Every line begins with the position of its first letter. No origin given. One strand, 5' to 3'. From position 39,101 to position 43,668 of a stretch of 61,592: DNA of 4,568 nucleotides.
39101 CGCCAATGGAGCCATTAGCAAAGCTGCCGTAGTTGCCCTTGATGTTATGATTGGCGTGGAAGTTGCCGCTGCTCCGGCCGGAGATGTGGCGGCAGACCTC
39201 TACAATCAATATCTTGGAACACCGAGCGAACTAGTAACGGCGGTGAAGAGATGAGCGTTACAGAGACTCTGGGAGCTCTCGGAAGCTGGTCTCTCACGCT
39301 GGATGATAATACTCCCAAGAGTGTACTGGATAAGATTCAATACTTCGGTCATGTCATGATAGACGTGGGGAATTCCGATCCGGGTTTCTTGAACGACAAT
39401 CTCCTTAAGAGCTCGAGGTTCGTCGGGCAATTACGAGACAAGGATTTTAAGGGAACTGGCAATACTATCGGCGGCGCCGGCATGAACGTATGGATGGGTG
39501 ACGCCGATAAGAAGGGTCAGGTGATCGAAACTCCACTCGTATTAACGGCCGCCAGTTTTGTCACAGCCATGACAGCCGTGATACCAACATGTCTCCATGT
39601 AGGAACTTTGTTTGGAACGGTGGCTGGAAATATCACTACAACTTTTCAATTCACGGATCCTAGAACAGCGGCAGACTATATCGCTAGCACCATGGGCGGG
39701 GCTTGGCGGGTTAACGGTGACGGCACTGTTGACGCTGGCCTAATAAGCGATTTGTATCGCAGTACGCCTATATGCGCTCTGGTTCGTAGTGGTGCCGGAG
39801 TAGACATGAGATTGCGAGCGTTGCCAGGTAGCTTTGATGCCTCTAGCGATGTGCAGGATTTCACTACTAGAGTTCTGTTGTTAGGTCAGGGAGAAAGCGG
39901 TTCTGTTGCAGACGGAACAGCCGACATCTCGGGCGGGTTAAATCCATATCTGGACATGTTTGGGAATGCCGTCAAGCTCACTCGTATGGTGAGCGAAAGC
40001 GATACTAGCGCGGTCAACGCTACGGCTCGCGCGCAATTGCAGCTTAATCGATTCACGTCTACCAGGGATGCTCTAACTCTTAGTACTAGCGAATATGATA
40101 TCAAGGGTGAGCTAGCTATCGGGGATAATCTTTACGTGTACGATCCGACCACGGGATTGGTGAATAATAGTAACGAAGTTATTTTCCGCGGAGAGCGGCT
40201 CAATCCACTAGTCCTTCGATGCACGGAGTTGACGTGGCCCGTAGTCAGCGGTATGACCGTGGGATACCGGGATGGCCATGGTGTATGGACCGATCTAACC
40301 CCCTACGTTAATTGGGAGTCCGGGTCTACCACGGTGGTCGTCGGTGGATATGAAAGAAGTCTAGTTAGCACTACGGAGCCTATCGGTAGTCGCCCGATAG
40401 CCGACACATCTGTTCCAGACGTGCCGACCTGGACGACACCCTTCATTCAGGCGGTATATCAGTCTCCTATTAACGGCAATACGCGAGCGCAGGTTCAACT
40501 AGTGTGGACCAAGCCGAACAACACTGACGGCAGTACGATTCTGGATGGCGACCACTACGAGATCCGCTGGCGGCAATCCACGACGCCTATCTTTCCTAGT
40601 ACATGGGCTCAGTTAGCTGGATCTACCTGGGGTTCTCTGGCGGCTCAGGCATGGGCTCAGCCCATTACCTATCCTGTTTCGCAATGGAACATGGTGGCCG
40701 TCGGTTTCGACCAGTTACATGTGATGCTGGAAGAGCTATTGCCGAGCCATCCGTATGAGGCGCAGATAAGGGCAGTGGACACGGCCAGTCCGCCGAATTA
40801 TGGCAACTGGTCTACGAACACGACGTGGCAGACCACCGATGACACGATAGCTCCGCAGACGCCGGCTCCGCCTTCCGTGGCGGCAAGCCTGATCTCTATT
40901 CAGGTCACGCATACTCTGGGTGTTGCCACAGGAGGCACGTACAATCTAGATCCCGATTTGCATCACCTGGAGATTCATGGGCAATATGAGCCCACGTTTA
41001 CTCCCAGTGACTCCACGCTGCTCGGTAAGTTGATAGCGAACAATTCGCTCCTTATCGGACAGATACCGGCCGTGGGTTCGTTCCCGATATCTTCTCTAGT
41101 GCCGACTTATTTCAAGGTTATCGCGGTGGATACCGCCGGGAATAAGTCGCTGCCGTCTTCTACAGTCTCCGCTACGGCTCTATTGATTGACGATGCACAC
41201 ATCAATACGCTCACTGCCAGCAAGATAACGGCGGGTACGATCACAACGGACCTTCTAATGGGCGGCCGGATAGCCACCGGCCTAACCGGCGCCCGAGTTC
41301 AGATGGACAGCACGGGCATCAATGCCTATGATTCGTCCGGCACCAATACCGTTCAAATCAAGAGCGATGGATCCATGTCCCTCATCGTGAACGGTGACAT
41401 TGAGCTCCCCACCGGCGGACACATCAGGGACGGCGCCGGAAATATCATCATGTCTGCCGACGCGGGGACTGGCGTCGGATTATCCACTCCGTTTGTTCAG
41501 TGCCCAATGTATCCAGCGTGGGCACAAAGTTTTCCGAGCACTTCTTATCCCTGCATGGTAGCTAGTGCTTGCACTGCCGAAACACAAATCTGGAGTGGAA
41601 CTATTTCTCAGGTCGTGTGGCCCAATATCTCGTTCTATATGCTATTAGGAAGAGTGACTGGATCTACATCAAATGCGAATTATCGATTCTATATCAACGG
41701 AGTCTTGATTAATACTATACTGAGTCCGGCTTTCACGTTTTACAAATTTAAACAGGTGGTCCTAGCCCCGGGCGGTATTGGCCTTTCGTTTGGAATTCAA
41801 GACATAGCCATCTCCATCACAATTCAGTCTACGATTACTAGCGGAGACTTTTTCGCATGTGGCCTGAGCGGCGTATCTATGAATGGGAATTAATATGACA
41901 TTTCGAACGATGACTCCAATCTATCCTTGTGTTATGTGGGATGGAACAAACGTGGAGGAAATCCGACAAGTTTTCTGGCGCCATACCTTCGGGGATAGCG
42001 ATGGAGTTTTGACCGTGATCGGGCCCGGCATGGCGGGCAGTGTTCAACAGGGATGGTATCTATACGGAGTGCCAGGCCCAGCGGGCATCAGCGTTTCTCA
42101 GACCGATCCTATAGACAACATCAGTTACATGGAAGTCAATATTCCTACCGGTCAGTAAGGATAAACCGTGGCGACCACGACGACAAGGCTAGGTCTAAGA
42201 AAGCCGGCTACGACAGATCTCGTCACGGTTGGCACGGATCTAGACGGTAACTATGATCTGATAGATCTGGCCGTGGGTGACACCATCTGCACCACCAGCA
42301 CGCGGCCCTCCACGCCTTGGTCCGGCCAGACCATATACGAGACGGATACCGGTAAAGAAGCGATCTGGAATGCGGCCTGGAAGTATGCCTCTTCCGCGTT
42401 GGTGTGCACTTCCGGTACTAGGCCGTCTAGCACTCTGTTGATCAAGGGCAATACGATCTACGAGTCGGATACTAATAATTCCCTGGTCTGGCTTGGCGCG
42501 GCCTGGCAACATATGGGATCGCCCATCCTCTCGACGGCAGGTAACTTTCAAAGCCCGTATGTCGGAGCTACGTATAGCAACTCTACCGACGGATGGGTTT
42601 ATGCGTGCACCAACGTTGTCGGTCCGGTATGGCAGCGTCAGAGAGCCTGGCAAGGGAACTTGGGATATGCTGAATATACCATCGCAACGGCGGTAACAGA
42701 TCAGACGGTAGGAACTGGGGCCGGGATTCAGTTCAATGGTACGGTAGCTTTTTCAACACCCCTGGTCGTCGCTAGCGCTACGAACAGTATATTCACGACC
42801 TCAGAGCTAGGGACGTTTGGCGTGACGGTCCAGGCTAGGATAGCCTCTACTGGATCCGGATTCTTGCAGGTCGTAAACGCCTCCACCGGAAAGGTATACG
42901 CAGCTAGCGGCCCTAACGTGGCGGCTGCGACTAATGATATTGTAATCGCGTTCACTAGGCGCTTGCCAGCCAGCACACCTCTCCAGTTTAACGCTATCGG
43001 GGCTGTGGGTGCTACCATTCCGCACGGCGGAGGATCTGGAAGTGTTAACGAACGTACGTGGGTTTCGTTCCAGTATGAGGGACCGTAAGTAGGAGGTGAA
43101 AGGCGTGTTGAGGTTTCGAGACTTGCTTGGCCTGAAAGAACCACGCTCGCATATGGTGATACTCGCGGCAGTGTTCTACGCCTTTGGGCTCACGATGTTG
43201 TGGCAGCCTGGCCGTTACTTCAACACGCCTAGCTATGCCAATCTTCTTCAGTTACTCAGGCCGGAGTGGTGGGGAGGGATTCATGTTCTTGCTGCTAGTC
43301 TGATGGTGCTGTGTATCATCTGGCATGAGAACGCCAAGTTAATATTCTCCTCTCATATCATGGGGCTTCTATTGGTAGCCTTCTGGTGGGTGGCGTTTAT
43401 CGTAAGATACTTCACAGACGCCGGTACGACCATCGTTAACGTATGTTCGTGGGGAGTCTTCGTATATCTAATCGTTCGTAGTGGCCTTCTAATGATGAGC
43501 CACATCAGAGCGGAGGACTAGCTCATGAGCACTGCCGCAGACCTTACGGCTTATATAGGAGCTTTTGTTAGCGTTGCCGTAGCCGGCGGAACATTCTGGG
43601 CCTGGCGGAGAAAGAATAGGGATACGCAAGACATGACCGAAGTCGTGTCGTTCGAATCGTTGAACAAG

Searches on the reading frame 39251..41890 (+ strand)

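Call 67: search_protein_families(library=phrogs, proteins=[window:39251-41890:+], max_evalue=0.001)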
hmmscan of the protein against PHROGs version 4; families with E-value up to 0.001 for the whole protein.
window:39251-41890:+ (880 aa): 3 families
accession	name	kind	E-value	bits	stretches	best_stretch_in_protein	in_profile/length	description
phrog_32308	-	unknown function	9.5e-08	31.5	1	627-708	502-583/709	-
phrog_9849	-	unknown function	5.2e-06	27.4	1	688-820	62-188/240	-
phrog_16534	-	tail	0.00028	21.5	1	644-705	256-321/322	tail fiber protein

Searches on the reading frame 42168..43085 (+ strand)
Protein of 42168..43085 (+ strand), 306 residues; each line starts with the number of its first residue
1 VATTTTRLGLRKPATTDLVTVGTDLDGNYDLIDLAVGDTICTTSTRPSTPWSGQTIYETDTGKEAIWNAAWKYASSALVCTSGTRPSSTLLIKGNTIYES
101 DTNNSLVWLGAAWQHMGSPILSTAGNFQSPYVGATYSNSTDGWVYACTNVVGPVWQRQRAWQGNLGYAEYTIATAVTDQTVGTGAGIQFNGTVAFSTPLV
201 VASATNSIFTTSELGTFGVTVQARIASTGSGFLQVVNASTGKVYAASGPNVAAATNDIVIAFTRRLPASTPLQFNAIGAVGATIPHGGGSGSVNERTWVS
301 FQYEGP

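Call 67: search_protein_families(library=phrogs, proteins=[window:42168-43085:+], max_evalue=0.001)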
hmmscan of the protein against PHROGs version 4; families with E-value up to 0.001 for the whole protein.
window:42168-43085:+ (306 aa): 2 families
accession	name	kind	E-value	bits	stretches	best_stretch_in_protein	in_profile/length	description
phrog_2826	-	unknown function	3e-09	37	1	39-68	119-148/536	-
phrog_17342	-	unknown function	7.8e-05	23.1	0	40-64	166-190/326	-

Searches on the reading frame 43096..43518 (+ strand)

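Call 67: search_protein_families(library=phrogs, proteins=[window:43096-43518:+], max_evalue=0.001)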
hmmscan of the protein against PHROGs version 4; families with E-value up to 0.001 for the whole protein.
window:43096-43518:+ (141 aa): 1 family
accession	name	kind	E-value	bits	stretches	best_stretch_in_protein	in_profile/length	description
phrog_2272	-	unknown function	0.00012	22.8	1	17-127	25-132/148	-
